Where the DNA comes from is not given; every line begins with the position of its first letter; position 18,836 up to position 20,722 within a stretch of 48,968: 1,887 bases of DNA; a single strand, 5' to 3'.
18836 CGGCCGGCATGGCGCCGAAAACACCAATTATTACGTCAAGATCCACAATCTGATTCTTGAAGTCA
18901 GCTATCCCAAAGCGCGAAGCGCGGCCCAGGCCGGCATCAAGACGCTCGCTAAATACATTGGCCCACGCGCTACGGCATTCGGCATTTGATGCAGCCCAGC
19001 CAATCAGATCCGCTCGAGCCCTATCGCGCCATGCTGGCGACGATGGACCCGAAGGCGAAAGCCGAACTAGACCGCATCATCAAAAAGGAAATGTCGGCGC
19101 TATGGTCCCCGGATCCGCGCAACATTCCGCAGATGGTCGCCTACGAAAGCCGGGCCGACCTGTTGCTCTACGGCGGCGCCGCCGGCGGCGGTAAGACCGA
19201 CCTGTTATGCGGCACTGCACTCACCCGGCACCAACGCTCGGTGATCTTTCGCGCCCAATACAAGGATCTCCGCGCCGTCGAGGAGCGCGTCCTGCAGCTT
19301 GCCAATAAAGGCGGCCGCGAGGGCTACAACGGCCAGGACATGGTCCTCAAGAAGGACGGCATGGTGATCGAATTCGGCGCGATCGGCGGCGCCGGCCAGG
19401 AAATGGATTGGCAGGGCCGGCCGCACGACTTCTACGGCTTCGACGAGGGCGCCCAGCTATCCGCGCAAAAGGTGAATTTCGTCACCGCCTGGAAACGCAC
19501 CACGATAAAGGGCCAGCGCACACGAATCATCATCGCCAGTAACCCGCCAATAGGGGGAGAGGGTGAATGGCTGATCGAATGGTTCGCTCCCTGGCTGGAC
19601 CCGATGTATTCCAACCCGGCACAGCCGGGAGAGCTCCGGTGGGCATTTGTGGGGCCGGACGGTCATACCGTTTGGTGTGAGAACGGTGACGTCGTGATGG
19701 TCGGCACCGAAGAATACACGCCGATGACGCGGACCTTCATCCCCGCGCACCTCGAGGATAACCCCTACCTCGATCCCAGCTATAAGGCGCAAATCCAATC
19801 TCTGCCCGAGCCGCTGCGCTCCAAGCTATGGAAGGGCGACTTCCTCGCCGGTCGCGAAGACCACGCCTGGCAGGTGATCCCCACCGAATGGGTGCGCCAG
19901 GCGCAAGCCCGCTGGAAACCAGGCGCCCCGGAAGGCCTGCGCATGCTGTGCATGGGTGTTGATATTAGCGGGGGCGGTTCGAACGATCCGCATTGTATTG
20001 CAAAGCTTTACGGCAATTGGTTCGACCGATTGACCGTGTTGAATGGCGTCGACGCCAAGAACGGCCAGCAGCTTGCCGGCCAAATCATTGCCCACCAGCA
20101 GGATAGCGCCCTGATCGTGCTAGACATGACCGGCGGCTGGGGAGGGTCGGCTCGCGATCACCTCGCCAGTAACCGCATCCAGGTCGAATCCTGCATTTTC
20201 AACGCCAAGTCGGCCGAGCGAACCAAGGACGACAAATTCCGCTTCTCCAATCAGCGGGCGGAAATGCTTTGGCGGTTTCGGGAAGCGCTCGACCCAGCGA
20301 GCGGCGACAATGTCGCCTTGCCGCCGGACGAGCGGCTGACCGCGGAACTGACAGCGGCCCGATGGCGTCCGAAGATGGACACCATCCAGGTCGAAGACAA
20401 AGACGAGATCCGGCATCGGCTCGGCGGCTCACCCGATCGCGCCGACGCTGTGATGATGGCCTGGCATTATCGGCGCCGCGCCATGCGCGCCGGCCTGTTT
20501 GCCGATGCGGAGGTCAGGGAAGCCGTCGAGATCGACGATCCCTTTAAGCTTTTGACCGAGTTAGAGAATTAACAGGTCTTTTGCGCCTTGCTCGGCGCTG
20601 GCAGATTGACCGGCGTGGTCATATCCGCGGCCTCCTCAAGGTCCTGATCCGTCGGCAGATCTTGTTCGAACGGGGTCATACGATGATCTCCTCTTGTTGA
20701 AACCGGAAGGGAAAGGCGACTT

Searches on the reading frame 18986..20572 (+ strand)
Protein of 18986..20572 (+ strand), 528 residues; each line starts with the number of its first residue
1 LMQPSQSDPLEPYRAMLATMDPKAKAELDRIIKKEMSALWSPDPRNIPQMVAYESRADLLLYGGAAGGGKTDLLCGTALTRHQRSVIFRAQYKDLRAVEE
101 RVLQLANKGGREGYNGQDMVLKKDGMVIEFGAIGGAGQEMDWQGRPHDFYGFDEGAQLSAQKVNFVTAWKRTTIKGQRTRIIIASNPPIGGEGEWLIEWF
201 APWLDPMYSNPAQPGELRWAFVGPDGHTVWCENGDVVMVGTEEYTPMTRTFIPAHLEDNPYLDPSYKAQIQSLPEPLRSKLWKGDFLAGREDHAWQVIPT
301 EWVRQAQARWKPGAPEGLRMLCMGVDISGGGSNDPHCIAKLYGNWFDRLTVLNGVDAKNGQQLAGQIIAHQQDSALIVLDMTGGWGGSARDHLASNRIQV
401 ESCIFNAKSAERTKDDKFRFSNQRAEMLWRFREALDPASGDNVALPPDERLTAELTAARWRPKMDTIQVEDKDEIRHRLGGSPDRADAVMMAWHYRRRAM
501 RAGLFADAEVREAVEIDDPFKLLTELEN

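Call 10: search_protein_families(library=phrogs, proteins=[window:18986-20572:+], max_evalue=0.001)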
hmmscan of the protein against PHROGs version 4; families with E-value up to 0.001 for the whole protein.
window:18986-20572:+ (528 aa): 3 families
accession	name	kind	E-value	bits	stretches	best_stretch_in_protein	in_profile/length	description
phrog_979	-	head and packaging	1e-30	108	1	36-333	145-448/642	terminase large subunit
phrog_2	-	head and packaging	3.4e-29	103.1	1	44-501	266-598/807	terminase large subunit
phrog_9526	-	head and packaging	4.2e-07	30.7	1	35-281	3-265/280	terminase large subunit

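Call 91: search_dna_similar(query=window:18986-20572:+, collection=phages, mode=protein, max_rows=15)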
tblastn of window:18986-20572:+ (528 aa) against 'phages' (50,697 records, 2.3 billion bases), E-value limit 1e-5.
Records with a match: 501; places in all: 505; records where one place covers at least 80% of the query: 16.
Best place of each record, by identity: <60% 501.
By first word of the organism name: Escherichia 173; Salmonella 87; Arthrobacter 52; Shigella 23; Salinibacter 22; Xanthomonas 15; Felixounavirus 14; Streptomyces 13; Citrobacter 11; Klebsiella 9; and 27 more.
By host as written in the record: - 60; Escherichia coli 52; Arthrobacter sp. ATCC 21022 44; Escherichia coli K-12 MG1655 26; Salinibacter ruber M8 22; Escherichia coli O157:H7 14; Streptomyces griseus ATCC 10137 10; Shigella flexneri 10; and 125 more.
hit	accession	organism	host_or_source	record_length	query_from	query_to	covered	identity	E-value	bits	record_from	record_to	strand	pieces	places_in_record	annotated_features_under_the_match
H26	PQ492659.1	Limnohabitans phage DC33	Limnohabitans sp. DCL3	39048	15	492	91%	43.9%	1e-102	344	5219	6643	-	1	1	hypothetical protein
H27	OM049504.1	Acidovorax phage AP1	Paracidovorax oryzae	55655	4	493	93%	42.7%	6e-98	330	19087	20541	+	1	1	TerL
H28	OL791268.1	Phage zth2-2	-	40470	38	492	86%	45.2%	4e-101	340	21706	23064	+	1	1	record has no annotation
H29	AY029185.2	Bordetella phage BPP-1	-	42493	14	492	91%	40.8%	9e-89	304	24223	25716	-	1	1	bbp25: Bbp25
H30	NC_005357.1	Bordetella phage BPP-1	Bordetella bronchiseptica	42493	14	492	91%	40.8%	9e-89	304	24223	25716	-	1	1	terminase family protein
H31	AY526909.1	Bordetella phage BIP-1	-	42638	14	492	91%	40.8%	9e-89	304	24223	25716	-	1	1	none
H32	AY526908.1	Bordetella phage BMP-1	-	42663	14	492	91%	40.8%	9e-89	304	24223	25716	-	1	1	none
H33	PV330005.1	Bordetella phage vB_BbrP_003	Bordetella bronchiseptica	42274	14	492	91%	40.0%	1e-84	292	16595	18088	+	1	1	terminase large subunit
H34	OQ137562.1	Caulobacter phage RapA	Caulobacter vibrioides CB15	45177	40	492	86%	41.7%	1e-93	318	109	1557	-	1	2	RapA_gp001c: terminase large subunit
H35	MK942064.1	Caulobacter phage Jess A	Caulobacter vibrioides CB15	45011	40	492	86%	41.7%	1e-93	318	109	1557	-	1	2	terminase large subunit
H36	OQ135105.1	Caulobacter phage BL94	Caulobacter vibrioides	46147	40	492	86%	41.7%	2e-93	317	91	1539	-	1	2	BL94_gp001c: terminase large subunit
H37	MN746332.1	Caulobacter phage SR18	Caulobacter vibrioides CB15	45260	40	492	86%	41.5%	6e-93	316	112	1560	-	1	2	repeat_region | terminase large subunit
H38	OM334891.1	Acinetobacter phage 4316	Acinetobacter baumannii 4316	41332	16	492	90%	38.1%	3e-84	291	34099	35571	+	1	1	terminase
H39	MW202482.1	Caudoviricetes sp.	Manatee Spring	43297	48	492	84%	37.9%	2e-71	254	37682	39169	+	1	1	large subunit terminase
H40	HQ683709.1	Planktothrix phage PaV-LD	Planktothrix agardhii HAB637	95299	38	504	88%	34.5%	5e-65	235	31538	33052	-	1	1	terminase large subunit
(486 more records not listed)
